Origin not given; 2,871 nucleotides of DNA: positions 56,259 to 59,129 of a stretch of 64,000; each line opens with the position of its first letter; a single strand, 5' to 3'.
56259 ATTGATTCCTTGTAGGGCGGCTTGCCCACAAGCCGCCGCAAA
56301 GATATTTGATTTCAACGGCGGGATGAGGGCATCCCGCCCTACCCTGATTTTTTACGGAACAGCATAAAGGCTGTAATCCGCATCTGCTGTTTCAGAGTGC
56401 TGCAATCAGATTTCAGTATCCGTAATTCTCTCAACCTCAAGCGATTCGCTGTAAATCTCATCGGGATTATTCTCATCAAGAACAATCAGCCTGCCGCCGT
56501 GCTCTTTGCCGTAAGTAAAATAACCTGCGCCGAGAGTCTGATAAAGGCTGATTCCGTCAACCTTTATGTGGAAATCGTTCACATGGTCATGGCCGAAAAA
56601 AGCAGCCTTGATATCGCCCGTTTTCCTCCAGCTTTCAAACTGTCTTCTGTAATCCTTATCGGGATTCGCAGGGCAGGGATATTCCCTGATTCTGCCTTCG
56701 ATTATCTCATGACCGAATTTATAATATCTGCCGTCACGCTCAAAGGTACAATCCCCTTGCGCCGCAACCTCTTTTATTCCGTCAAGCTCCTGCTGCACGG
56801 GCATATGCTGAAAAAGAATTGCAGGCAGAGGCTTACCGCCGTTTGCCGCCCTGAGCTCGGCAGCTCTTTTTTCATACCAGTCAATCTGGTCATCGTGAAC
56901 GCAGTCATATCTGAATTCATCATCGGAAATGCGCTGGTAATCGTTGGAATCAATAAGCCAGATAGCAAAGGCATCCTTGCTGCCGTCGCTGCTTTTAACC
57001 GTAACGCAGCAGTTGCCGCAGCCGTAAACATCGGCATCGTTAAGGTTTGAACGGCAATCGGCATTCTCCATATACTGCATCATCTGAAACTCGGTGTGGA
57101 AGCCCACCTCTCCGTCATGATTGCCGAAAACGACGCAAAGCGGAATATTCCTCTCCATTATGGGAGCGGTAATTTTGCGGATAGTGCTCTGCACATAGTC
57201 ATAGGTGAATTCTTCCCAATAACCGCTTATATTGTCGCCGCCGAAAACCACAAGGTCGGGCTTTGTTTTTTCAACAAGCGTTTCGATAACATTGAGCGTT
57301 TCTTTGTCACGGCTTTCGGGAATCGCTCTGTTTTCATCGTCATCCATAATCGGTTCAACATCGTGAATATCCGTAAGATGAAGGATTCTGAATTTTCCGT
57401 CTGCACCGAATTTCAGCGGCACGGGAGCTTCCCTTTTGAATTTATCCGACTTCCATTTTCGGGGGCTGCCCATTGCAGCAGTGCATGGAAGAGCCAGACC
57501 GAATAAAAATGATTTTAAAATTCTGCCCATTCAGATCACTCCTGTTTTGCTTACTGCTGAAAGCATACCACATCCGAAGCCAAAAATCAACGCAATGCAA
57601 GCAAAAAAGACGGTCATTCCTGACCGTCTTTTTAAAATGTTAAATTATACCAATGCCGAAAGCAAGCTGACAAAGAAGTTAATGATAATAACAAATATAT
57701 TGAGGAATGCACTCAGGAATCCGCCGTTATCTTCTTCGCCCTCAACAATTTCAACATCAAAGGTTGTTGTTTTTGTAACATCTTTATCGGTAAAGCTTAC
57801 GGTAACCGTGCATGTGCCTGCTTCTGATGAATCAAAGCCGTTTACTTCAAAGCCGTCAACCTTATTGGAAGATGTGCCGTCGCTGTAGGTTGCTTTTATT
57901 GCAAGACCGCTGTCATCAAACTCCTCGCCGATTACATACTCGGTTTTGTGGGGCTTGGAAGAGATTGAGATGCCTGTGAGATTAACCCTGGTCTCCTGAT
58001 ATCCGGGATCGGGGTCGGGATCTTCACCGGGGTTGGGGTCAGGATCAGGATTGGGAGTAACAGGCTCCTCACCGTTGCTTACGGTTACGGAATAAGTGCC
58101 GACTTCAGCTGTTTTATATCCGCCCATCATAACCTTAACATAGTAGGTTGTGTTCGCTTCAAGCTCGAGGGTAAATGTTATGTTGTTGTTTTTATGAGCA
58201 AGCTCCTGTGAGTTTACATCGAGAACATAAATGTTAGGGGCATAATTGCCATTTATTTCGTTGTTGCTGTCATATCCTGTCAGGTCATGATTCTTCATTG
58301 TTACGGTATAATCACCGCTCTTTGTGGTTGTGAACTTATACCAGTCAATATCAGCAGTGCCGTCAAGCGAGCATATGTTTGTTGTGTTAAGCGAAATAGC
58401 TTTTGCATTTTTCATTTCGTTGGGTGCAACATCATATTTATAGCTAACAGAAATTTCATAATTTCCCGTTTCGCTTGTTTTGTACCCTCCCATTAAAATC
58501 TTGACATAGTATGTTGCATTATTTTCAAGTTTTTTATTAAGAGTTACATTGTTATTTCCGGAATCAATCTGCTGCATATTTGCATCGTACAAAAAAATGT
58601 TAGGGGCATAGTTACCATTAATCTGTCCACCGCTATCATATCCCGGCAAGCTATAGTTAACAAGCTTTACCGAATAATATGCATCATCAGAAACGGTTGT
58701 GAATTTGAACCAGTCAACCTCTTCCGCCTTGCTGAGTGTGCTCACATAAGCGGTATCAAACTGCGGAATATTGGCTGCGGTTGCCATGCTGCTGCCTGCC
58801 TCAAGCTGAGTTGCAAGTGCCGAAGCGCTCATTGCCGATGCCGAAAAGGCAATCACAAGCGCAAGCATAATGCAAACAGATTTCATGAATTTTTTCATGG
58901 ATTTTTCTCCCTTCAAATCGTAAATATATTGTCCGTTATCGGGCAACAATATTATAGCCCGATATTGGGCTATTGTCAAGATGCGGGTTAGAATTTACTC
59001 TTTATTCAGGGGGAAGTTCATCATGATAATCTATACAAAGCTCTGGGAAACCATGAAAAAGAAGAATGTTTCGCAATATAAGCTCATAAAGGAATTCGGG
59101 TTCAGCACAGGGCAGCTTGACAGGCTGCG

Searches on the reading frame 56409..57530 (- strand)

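Call 92: search_protein_families(library=pfam, max_evalue=0.001, proteins=[window:56409-57530:-])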
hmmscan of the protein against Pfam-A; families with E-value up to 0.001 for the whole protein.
window:56409-57530:- (374 aa): 1 family
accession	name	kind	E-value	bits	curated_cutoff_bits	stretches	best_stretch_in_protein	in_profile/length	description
PF00149.33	Metallophos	-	3.3e-17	64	21.5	1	47-317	1-190/191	Calcineurin-like phosphoesterase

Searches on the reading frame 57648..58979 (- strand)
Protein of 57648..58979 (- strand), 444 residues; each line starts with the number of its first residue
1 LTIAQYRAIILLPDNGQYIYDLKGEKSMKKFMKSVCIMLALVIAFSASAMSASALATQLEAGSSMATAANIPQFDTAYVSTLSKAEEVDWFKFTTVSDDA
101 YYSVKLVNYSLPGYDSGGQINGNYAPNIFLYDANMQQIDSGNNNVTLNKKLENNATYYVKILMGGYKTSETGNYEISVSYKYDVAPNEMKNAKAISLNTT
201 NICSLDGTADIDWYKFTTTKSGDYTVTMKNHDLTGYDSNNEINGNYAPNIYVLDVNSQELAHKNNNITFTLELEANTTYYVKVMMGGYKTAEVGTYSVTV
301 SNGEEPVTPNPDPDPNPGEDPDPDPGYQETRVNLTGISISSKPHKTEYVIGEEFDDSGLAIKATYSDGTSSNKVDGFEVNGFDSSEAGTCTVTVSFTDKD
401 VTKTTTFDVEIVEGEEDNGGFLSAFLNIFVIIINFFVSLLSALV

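Call 92: search_protein_families(library=pfam, max_evalue=0.001, proteins=[window:57648-58979:-])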
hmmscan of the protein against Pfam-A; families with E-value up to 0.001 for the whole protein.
window:57648-58979:- (444 aa): 1 family
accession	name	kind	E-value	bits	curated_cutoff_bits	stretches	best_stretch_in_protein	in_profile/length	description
PF07523.18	Big_3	-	4.3e-14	53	21.2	1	342-410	2-67/68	Bacterial Ig-like domain (group 3)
